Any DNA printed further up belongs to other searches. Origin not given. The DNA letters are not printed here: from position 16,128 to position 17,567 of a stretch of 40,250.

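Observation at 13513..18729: SAM-repressed five-gene operon that looks like a protein-thiocarboxylate-dependent homocysteine synthesis module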

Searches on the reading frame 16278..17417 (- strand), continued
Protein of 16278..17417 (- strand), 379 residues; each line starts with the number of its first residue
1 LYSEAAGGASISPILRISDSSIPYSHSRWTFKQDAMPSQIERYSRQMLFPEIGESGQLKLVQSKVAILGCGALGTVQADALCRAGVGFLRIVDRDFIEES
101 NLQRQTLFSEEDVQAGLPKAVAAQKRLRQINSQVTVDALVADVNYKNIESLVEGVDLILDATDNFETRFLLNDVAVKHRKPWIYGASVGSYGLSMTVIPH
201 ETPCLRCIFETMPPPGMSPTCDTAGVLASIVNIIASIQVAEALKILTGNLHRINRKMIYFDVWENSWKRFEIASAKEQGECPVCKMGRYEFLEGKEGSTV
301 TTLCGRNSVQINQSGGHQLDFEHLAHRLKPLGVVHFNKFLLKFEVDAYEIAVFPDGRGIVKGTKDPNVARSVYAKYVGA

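Call 66: fold_search(model_id=the predicted structure, library=pdb)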
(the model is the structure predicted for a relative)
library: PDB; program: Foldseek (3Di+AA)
matches with E <= 10: 1766; with E <= 0.001: 247
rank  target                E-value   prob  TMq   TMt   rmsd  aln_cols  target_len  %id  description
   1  1zud_3                5.5e-24  1.00  0.65  0.92   2.2       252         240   35  Structure of ThiS-ThiF protein complex (released 2006-01-31)
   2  1zud_1                2.5e-23  1.00  0.64  0.93   1.7       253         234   35  Structure of ThiS-ThiF protein complex (released 2006-01-31)
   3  1zkm_C                2.5e-23  1.00  0.66  0.92   2.2       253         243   36  Structural Analysis of Escherichia Coli ThiF (released 2005-06-14)
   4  1zfn_A                4.1e-23  1.00  0.65  0.90   2.3       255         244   36  Structural Analysis of Escherichia coli ThiF (released 2005-06-14)
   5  1zfn_D                2.0e-22  1.00  0.63  0.92   2.3       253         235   36  Structural Analysis of Escherichia coli ThiF (released 2005-06-14)
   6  1zkm_D                1.8e-21  1.00  0.64  0.93   2.2       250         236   35  Structural Analysis of Escherichia Coli ThiF (released 2005-06-14)
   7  1zfn_B                2.5e-21  1.00  0.61  0.90   1.5       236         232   35  Structural Analysis of Escherichia coli ThiF (released 2005-06-14)
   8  1zkm_B                2.0e-20  1.00  0.63  0.93   1.6       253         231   35  Structural Analysis of Escherichia Coli ThiF (released 2005-06-14)
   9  6yub_A                2.8e-20  1.00  0.62  0.51  16.8       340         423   26  Crystal structure of Uba4 from Chaetomium thermophilum (released 2020-07-22)
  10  6yub_B                5.1e-20  1.00  0.62  0.74   4.3       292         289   29  Crystal structure of Uba4 from Chaetomium thermophilum (released 2020-07-22)
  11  1jw9_B                7.4e-20  1.00  0.65  0.93   1.8       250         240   31  Structure of the Native MoeB-MoaD Protein Complex (released 2001-11-21)
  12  6yuc_D                1.1e-18  1.00  0.63  0.75   3.5       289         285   30  Crystal structure of Uba4-Urm1 from Chaetomium thermophilum (released 2020-07-22)
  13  6z6s_DDD              1.1e-18  1.00  0.63  0.75   3.5       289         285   30  Crystal structure of Uba4-Urm1 from Chaetomium thermophilum (released 2020-07-22)
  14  3h5r_D                1.8e-18  1.00  0.58  0.60   4.2       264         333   26  Crystal structure of E. coli MccB + Succinimide (released 2009-06-16)
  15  1jwa_B                3.4e-18  1.00  0.59  0.92   2.7       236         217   30  Structure of the ATP-bound MoeB-MoaD Protein Complex (released 2001-11-21)
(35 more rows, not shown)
